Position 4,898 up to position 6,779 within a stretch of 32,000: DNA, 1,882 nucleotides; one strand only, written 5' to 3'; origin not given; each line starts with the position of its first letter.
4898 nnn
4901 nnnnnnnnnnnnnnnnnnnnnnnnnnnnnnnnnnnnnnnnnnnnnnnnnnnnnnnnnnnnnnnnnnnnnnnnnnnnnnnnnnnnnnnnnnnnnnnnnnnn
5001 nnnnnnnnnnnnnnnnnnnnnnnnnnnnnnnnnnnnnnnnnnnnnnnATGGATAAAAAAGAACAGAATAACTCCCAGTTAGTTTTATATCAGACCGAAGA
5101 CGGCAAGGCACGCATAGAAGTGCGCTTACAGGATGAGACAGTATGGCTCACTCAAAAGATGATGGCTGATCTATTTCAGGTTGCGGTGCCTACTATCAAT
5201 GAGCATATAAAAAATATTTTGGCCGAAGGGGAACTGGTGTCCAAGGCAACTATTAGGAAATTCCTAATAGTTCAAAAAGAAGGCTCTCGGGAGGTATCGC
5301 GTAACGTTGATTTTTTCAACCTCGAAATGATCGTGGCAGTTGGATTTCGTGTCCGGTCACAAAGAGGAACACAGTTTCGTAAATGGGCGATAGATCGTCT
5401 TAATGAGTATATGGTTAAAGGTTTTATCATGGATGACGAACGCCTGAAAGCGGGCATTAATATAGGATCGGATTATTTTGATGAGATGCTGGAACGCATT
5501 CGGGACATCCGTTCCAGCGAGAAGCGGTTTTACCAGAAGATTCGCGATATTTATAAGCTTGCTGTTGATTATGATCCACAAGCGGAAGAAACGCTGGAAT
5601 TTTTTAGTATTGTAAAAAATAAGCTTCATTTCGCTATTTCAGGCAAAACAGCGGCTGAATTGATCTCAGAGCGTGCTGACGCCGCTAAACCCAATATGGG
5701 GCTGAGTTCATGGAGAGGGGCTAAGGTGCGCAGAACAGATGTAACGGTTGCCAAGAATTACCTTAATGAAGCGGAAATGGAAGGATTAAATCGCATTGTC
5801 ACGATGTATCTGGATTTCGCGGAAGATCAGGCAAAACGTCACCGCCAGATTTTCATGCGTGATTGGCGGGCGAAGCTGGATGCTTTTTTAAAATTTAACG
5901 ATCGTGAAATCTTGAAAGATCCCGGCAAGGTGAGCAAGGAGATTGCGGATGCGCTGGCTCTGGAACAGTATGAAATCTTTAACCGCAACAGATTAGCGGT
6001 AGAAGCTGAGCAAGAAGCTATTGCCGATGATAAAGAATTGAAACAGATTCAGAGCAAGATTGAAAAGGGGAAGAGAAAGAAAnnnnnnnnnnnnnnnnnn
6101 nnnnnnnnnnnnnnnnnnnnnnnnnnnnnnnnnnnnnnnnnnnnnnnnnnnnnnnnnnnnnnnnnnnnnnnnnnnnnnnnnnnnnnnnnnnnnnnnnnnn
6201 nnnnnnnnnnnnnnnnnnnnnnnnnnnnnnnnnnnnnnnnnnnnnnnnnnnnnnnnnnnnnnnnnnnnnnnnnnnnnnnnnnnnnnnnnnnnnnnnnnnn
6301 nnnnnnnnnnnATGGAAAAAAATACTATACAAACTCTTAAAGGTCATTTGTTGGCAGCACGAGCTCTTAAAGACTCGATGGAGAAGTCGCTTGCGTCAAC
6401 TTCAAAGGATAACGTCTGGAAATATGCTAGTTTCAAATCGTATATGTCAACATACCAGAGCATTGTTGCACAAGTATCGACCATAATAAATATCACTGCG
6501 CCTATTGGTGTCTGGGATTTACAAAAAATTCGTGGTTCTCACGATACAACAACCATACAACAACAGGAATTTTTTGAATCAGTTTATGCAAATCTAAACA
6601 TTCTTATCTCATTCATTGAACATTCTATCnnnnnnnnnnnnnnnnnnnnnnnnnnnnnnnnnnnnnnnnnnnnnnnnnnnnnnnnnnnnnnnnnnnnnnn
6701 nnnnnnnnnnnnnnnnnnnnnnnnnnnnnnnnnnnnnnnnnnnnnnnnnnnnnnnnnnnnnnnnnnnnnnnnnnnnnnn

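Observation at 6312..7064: Cassette-borne orphan PD-(D/E)XK-like protein: candidate single-gene defence/abortive-infection cassette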

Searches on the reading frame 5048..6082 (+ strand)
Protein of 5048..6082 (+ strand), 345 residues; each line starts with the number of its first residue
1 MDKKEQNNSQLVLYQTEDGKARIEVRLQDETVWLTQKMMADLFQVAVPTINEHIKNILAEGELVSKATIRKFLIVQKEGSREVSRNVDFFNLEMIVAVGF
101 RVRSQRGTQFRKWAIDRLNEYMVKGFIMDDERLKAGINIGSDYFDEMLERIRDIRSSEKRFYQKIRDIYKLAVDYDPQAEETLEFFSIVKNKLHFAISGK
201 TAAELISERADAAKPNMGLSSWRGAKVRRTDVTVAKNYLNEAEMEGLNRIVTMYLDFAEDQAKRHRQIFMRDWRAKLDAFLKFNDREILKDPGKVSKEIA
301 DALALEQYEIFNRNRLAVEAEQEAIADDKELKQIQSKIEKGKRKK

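Call 4: search_protein_families(library=pfam, proteins=[window:5048-6082:+], max_evalue=1)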
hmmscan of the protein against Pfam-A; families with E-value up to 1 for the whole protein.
window:5048-6082:+ (345 aa): 2 families
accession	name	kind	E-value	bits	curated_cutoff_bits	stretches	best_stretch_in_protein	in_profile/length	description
PF13310.11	Virulence_RhuM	-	4.2e-114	380.5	33.7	1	67-315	1-248/252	Virulence protein RhuM family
PF06917.19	Pectate_lyase_2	-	0.048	12.8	26.6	1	94-150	279-335/491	Periplasmic pectate lyase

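Call 5: search_protein_families(library=padloc, proteins=[window:5048-6082:+], max_evalue=1)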
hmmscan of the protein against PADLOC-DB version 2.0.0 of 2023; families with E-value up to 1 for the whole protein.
window:5048-6082:+ (345 aa): 40 families (the best 25 are shown)
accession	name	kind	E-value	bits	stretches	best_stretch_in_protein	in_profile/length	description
PDLC04852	PDC-S05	-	1.3e-148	492.5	1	3-344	5-345/346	-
PDLC04851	PDC-S05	-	4.3e-143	474.5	1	1-335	1-335/342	-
PDLC04853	PDC-S05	-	6.1e-142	470.7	1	6-344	3-335/336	-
PDLC04868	PDC-S05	-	3.3e-127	422.2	1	6-320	3-321/335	-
PDLC04843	PDC-S05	-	2.2e-119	396.5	1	6-335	3-326/330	-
PDLC04871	PDC-S05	-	2.9e-117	390.4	1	5-312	127-438/468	-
PDLC04864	PDC-S05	-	1.5e-115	383.3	1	65-339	3-274/277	-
PDLC04870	PDC-S05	-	3.7e-89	295.7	1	1-212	1-209/214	-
PDLC04876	PDC-S05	-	2.2e-76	253.4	1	4-171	3-170/174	-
PDLC04872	PDC-S05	-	2.2e-51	171.6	1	7-136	3-132/152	-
PDLC04854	PDC-S05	-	4.5e-51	171.5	1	8-136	3-131/212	-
PDLC04965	PDC-S23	-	3.6e-50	169.2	1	7-175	3-167/327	-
PDLC04964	PDC-S23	-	2.3e-49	166.4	1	8-158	3-149/331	-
PDLC04858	PDC-S05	-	2.6e-49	164.5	1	7-136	3-129/138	-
PDLC04879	PDC-S05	-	8.2e-45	151.4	1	7-137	3-131/285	-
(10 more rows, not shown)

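Call 6: search_protein_families(library=ncbifam, proteins=[window:5048-6082:+], max_evalue=1)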
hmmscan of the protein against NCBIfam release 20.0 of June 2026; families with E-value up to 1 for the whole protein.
window:5048-6082:+ (345 aa): 1 family
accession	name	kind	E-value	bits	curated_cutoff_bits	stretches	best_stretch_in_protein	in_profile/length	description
TIGR01548.1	HAD-SF-IA-hyp1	hypoth_equivalog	0.01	15.4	140.2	1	51-135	36-111/197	TIGR01548 family HAD-type hydrolase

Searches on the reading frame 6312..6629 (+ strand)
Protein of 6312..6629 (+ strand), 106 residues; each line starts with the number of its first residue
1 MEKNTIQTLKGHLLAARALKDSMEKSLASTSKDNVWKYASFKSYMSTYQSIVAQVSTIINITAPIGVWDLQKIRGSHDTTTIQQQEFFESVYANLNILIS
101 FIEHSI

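Call 86: find_homologous_proteins(query=A6, max_evalue=0.001)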
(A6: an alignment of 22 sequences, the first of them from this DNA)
Query A6 (22 sequences) (106 aa, profile of the alignment): 13 proteins with E <= 0.001 among 524 candidates.
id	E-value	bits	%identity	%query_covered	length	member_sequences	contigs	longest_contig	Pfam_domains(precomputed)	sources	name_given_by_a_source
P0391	2.2e-37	145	42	100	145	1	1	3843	-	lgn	-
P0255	5.9e-35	138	39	100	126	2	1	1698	-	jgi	-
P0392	1.2e-34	137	43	92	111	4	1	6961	-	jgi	jgi:hypothetical protein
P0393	2.6e-34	135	39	97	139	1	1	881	-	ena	-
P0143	9.8e-34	134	39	94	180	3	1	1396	-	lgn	-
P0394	1.6e-31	127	37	100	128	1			-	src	-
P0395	2.0e-29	120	37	97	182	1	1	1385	-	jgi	-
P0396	5.7e-29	118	35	100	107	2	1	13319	-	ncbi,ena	-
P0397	1.8e-25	107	26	100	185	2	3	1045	-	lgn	-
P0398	9.4e-24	102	33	92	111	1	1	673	-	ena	-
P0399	4.0e-18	83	81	64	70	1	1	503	-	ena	-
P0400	4.8e-17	80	37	58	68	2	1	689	-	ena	-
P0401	3.1e-16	77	32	64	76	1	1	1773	-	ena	-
